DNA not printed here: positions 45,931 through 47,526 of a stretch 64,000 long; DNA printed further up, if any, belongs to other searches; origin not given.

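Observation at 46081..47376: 12-TM membrane protein with C-terminal class-I cytochrome c closing the cox/ctaB operon: uncharacterised fusion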

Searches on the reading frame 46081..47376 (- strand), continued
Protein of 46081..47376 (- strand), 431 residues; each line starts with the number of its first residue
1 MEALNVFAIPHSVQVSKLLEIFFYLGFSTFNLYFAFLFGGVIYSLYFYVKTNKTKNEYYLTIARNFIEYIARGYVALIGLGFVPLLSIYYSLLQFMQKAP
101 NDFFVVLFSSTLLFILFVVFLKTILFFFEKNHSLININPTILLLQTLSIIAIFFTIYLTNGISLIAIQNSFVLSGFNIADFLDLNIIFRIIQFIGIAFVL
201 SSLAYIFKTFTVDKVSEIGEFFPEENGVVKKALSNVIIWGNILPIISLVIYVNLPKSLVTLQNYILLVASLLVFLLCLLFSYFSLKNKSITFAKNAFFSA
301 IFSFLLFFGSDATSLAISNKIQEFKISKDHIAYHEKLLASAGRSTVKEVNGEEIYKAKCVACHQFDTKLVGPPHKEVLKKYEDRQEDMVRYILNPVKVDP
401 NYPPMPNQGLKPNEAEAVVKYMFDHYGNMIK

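Call 14: search_solved_structures(query=A1, max_evalue=1, show_alignments=2)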
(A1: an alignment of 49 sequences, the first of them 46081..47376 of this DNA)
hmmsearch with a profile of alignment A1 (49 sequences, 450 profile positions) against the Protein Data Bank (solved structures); distinct sequences matched with E-value up to 1: 69 (the best 60 are shown).
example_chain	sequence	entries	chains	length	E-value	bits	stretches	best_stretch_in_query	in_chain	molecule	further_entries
9l08_A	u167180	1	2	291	1.5e-19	73.5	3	361-411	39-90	Covalently Connected Cytochrome c555 trimer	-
6kq1_A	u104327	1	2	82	1e-11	47.6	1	369-442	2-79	Cytochrome C biogenesis protein CcsA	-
5xec_A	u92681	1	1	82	1.1e-11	47.6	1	373-443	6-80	Cytochrome c-551,Cytochrome c-552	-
1dvv_A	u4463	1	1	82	5.1e-11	45.4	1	377-443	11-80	CYTOCHROME C551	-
1cor_A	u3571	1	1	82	6.4e-11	45.1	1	369-443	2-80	CYTOCHROME C551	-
2pac_A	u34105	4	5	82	1.5e-10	43.9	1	373-443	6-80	CYTOCHROME C551 | Cytochrome c-551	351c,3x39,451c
2exv_A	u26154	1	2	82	3.9e-10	42.5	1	377-443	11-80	Cytochrome c-551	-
5xed_A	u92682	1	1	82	6.9e-10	41.6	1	373-416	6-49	Cytochrome c-551,Cytochrome c-552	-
1ayg_A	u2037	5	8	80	1.4e-09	40.6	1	378-443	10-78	CYTOCHROME C-552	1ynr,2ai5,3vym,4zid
3zox_A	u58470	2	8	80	9e-09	38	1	375-413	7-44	CYTOCHROME C-552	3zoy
1a56_A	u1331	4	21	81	1.4e-08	37.4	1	375-406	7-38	FERRICYTOCHROME C-552 | FERROCYTOCHROME C-552 | CYTOCHROME C-552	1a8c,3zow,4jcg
2zxy_A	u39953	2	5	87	1.8e-08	37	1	369-444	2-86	Cytochrome c552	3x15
5xec_C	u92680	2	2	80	1.9e-08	36.9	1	378-443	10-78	Cytochrome c-552,Cytochrome c-551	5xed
2d0s_A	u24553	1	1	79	3e-08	36.3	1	378-403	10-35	cytochrome c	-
1cch_A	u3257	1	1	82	4.6e-08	35.6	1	369-442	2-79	CYTOCHROME C551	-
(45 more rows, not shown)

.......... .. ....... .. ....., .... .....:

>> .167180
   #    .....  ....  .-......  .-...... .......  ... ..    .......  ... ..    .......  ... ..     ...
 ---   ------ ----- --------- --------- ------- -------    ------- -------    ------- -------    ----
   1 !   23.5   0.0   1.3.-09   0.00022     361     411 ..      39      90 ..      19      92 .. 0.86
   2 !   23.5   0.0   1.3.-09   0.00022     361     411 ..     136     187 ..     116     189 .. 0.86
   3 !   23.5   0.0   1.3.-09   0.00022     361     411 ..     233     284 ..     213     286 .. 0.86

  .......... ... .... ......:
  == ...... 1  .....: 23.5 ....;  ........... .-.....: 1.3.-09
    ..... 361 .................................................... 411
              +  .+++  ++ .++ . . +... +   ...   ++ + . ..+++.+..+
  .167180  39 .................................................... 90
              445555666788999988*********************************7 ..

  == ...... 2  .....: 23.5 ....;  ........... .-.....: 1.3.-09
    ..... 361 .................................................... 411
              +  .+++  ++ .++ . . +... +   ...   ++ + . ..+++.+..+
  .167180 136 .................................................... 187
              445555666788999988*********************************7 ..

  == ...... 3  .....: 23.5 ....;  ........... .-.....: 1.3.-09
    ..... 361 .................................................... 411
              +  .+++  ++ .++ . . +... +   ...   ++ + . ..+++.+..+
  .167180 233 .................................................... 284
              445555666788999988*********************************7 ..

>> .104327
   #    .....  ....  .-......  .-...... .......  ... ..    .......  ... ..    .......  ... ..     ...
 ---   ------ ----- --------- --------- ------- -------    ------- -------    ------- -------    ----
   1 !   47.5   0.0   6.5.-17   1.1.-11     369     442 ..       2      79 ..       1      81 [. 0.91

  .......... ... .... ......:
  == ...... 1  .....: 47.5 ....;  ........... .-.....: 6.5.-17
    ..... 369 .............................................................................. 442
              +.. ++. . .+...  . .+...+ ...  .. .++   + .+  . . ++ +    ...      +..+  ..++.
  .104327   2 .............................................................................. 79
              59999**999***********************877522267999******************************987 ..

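Call 15: predict_structure(alignment_id=A1)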
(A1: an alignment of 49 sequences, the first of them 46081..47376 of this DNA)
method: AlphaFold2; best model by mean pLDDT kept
length: 431 residues; sequences in the alignment: 49
mean_pLDDT: 90.7   pTM: 0.78
mean pLDDT of the five models: 90.7, 90.3, 90.2, 87.5, 86.5
residues with pLDDT >= 90: 296; 70-90: 115; 50-70: 20; < 50: 0
segments of 3 or more residues with pLDDT < 50: none
pLDDT, mean of each block of 10 residues (from residue 1): 77 93 97 98 97 92 95 94 97 92 95 98 95 81 98 98 94 89 96 98 94 67 80 97 97 94 97 98 94 96 97 93 90 85 63 88 86 89 87 78 78 90 89 74
secondary structure, 60 per line:
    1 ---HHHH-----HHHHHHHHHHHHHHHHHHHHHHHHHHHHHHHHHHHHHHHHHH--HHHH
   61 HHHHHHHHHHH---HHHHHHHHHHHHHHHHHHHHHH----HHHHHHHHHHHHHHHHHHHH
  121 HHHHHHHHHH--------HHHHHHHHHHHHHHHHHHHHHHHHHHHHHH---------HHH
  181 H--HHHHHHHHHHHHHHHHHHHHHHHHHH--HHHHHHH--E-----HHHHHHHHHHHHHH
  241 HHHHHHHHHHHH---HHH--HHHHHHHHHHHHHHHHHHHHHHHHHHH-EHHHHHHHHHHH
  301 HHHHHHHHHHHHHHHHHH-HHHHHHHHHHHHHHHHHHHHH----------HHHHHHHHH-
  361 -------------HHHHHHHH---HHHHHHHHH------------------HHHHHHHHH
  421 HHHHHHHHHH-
elements in order: H4-7 H13-54 H57-71 H75-96 H101-130 H139-168 H178-181 H184-209 H212-218 H227-252 H261-287 H290-318 H320-340 H351-359 H374-381 H385-393 H412-430

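Call 24: find_related_loci(query=A1, collection=genome_contigs, flank=10000)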
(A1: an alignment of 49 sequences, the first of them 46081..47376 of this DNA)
Query A1 (431 aa) in genome_contigs; peptide patterns used: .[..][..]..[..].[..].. (x = any residue, [..] = any of these).
372 stretches matched a pattern; 365 encode a relative of the query (tblastn E <= 1e-3); the best 80 are kept; 80 distinct loci.
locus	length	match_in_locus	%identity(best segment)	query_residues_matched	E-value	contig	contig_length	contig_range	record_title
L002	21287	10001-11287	58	1-431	5e-163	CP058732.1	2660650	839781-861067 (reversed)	MAG: Candidatus Kapaibacterium sp. isolate Ch6 chromosome, complete genome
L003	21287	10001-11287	59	1-431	3e-159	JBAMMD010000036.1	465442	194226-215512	MAG: Candidatus Kapaibacterium sp. isolate MAG22 ExploCarb_3808S_S2_2_length_465442_cov_15, whole genome shotgun sequenc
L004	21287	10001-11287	52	1-431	7e-139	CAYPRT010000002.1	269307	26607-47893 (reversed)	MAG TPA_asm: uncultured Hyphomicrobiales bacterium isolate binchicken_co30_98 genome assembly, contig: NODE_40_length_26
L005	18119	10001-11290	58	1-431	6e-156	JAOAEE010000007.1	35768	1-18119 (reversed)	MAG: Ignavibacteria bacterium isolate SKW251 k141_1168, whole genome shotgun sequence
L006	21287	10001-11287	52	1-431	5e-138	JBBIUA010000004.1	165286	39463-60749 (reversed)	MAG: Ignavibacteria bacterium isolate QNF170220_bin_42 NODE_47_length_165286_cov_2.49002, whole genome shotgun sequence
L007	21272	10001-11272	53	1-431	1e-128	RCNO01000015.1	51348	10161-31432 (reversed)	MAG: Bacteroidetes/Chlorobi group bacterium MS-B_bin-24 MS_under00033, whole genome shotgun sequence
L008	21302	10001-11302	46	1-431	1e-109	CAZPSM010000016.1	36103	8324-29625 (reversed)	MAG TPA_asm: uncultured Hyphomicrobiales bacterium isolate binchicken_co135_216 genome assembly, contig: NODE_2263_lengt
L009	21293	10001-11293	45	1-431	6e-107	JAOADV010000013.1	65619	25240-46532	MAG: Ignavibacteria bacterium isolate SKW242 NODE_13_length_65619_cov_8.089149, whole genome shotgun sequence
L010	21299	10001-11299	46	1-431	3e-101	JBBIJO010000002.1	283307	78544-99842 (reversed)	MAG: Ignavibacteria bacterium isolate RSF170216_bin_164 NODE_32_length_283307_cov_19.081027, whole genome shotgun sequen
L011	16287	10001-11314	35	1-431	3e-83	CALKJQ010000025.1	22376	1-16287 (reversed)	MAG: Candidatus Kapabacteria bacterium isolate N1_Bin_MAXBIN__161_1 genome assembly, contig: c_000002067957, whole genom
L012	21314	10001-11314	34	1-431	1e-75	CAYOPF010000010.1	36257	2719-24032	MAG TPA_asm: uncultured Chloroherpeton sp. isolate binchicken_co37_4 genome assembly, contig: NODE_504_length_36257_cov_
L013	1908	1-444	75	284-431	4e-70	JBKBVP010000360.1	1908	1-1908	MAG: Candidatus Kapaibacteriota bacterium isolate 21I_056.bin.23 NODE_371_length_1908_cov_2.089022, whole genome shotgun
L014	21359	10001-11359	33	1-431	1e-59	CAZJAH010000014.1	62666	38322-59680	MAG TPA_asm: uncultured Hyphomicrobiales bacterium isolate SRP252850_co1_147 genome assembly, contig: NODE_559_length_62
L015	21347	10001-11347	31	1-427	3e-55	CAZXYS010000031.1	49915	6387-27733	MAG TPA_asm: uncultured Hyphomicrobiales bacterium isolate SRP141376_co1_372 genome assembly, contig: NODE_1732_length_4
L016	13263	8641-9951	32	1-431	2e-53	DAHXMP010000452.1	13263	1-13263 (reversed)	MAG TPA_asm: Bacteroidetes bacterium isolate clean1621 k141_1535023, whole genome shotgun sequence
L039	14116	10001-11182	29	30-431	3e-46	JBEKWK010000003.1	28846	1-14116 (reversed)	MAG: FCB group bacterium isolate SPRUCE 626 SPRUCE_626_3, whole genome shotgun sequence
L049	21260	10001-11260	31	1-427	9e-45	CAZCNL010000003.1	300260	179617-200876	MAG TPA_asm: uncultured Chloroherpeton sp. isolate binchicken_co135_26 genome assembly, contig: NODE_56_length_300260_co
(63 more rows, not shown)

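Call 45: fold_search(model_id=the predicted structure, library=pdb)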
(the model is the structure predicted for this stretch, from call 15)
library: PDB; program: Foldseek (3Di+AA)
matches with E <= 10: 312; with E <= 0.001: 1
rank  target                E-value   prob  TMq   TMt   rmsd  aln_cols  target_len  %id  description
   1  9r2g_D                3.7e-04  1.00  0.49  0.62   4.6       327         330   12  Cytochrome bd II oxidase qOR-2 type from Mycobacterium smegmatis (released 2026-03-04)
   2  5doq_A                3.4e-03  1.00  0.50  0.50   7.0       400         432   12  The structure of bd oxidase from Geobacillus thermodenitrificans (released 2016-05-04)
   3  7d5i_B                3.8e-03  1.00  0.50  0.60   4.2       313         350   13  Structure of Mycobacterium smegmatis bd complex in the apo-form. (released 2021-06-23)
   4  8b4o_B                5.0e-03  1.00  0.48  0.61   4.6       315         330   14  Cryo-EM structure of cytochrome bd oxidase from C. glutamicum (released 2022-12-28)
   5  6rko_B                5.2e-03  1.00  0.44  0.49   7.1       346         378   10  Cryo-EM structure of the E. coli cytochrome bd-I oxidase at 2.68 A resolution (released 2019-10-16)
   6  9r2g_A                9.0e-03  1.00  0.46  0.51   6.7       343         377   11  Cytochrome bd II oxidase qOR-2 type from Mycobacterium smegmatis (released 2026-03-04)
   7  9fka_B                1.1e-02  1.00  0.48  0.58   4.5       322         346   11  Cryo-EM structure of the reduced cytochrome bd oxidase from M. tuberculosis (released 2025-02-12)
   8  8b4o_A                1.2e-02  1.00  0.46  0.45   7.9       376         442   11  Cryo-EM structure of cytochrome bd oxidase from C. glutamicum (released 2022-12-28)
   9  7nkz_B                1.7e-02  1.00  0.49  0.61   4.4       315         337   11  Cryo-EM structure of the cytochrome bd oxidase from M. tuberculosis at 2.5 A resolution (released 2021-09-22)
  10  7oy2_C                3.7e-02  1.00  0.48  0.46   7.7       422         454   11  High resolution structure of cytochrome bd-II oxidase from E. coli (released 2021-12-15)
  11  6rx4_A                4.8e-02  1.00  0.52  0.48   4.7       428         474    9  THE STRUCTURE OF BD OXIDASE FROM ESCHERICHIA COLI (released 2019-11-20)
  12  9fka_A                1.7e-01  1.00  0.50  0.47   6.1       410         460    9  Cryo-EM structure of the reduced cytochrome bd oxidase from M. tuberculosis (released 2025-02-12)
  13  7p54_A                1.8e-01  0.25  0.13  0.14  33.8       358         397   11  Cryo-EM structure of human TTYH2 in GDN (released 2021-08-11)
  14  4h0k_B                2.4e-01  1.00  0.15  0.63   4.2        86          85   26  Mutant m58h of Nostoc sp cytochrome c6 (released 2013-09-11)
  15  5xec_C                2.9e-01  1.00  0.13  0.60  10.5        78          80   28  Heterodimer constructed from PA cyt c551-HT cyt c552 and HT cyt c552-PA cyt c551 chimeric proteins (released 2017-08-09)
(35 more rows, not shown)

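Call 72: search_protein_families(library=pfam, proteins=[L049:1870-3429:+, L049:3599-4612:-, L049:476-1720:-, L039:843-1841:+, L039:1844-2323:+, L039:2289-2765:+, L039:2766-3977:+, L039:3962-4594:+], max_evalue=0.001)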
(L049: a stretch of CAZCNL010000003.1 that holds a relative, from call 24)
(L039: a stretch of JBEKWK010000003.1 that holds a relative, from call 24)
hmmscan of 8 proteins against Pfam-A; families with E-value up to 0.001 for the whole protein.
L049:1870-3429:+ (519 aa): 1 family
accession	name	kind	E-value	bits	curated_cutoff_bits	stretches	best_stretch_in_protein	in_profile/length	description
PF00209.24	SNF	-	3.6e-56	191.4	27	2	159-504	182-513/524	Sodium:neurotransmitter symporter family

L049:3599-4612:- (337 aa): 14 families
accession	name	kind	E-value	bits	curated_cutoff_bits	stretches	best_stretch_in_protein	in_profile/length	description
PF00891.24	Methyltransf_2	-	3.3e-25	89.1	22.3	1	134-309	28-200/210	O-methyltransferase domain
PF08100.18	Dimerisation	-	5.2e-14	52.3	25.6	1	18-88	8-84/93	O-methyltransferase dimerisation domain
PF08242.18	Methyltransf_12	-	4.9e-08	34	30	1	173-270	1-98/98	Methyltransferase domain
PF13649.12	Methyltransf_25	-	7.6e-08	33.4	27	1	173-268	2-97/97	Methyltransferase domain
PF10294.15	Methyltransf_16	-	5.5e-07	29.9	21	1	165-262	43-148/174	Lysine methyltransferase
PF03848.20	TehB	-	2.4e-06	27.6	20.4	1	150-275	13-135/193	Tellurite resistance protein TehB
PF13489.12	Methyltransf_23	-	4.5e-06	26.9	27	1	157-275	9-119/164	Methyltransferase domain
PF13847.12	Methyltransf_31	-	1.5e-05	25.1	27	1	171-274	6-111/145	Methyltransferase domain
PF01209.24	Ubie_methyltran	-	4.1e-05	23.5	20.1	1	147-275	26-154/233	ubiE/COQ5 methyltransferase family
PF08241.18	Methyltransf_11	-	0.00013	22.9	21.2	1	173-272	1-95/95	Methyltransferase domain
PF00398.26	RrnaAD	-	0.00017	21.2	24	1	150-259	12-122/263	Ribosomal RNA adenine dimethylase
PF02353.26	CMAS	-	0.00037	20.3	27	1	159-273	53-165/273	Mycolic acid cyclopropane synthetase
PF14394.12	DUF4423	-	0.00063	20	30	0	44-119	32-107/165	Domain of unknown function (DUF4423)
PF05175.20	MTS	-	0.0007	19.7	23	0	164-273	27-139/170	Methyltransferase small domain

L049:476-1720:- (414 aa): 3 families
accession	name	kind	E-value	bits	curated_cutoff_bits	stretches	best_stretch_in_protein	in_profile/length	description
PF03349.22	Toluene_X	-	6.4e-66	223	29.7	1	16-412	6-420/421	Outer membrane protein transport protein (OMPP1/FadL/TodX)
PF13505.12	OMP_b-brl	-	3.8e-09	37.4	28.7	2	144-231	82-164/175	Outer membrane protein beta-barrel domain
PF10677.15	DUF2490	-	1.4e-07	31.9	29.8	0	357-385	152-180/186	Protein of unknown function (DUF2490)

L039:843-1841:+ (332 aa): 2 families
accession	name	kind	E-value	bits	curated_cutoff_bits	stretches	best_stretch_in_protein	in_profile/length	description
PF06463.18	Mob_synth_C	-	8.5e-34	116.7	37.4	1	188-313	2-126/128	Molybdenum Cofactor Synthesis C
PF04055.27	Radical_SAM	-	2.2e-32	112.9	29.5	1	16-182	1-166/166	Radical SAM superfamily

L039:1844-2323:+ (159 aa): 1 family
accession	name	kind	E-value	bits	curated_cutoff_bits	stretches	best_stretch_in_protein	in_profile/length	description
PF01967.27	MoaC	-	2e-55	186.9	27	1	15-150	1-136/136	MoaC family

L039:2289-2765:+ (158 aa): 1 family
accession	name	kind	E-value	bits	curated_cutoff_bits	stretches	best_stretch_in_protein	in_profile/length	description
PF03473.23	MOSC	-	2.5e-10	40.9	22.7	1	47-153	3-119/120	MOSC domain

L039:2766-3977:+ (403 aa): 3 families
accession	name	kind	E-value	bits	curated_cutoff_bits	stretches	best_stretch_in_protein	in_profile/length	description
PF03453.22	MoeA_N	-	2.4e-37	128.5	30.8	1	2-163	1-160/160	MoeA N-terminal region (domain I and II)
PF00994.29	MoCF_biosynth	-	3.8e-26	92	26.6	1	178-318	3-143/144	Probable molybdopterin binding domain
PF03454.20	MoeA_C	-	9.8e-11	42.2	22.1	1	331-401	2-70/72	MoeA C-terminal region (domain IV)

L039:3962-4594:+ (210 aa): 1 family
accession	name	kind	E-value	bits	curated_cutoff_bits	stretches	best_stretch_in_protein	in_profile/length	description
PF12804.13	NTP_transf_3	-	5.3e-30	105.1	27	1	7-144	1-144/160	MobA-like NTP transferase domain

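Call 74: list_cluster_members(proteins=[P0001, P0005])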
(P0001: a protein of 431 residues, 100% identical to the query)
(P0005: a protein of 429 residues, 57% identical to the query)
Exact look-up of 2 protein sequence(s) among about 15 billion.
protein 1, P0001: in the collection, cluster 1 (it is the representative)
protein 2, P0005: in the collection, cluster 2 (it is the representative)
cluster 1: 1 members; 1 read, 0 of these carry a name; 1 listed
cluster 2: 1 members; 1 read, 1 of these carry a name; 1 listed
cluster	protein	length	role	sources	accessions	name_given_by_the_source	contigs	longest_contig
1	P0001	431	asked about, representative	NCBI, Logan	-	-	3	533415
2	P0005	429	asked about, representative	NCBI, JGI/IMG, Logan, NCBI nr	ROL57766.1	hypothetical protein D9V84_03340 [Bacteroidetes/Chlorobi group bacterium Naka2016] | cytochrome c | MAG: hypothetical protein D9V84_03340 [Bacteroidetes/Chlorobi group bacterium Naka2016]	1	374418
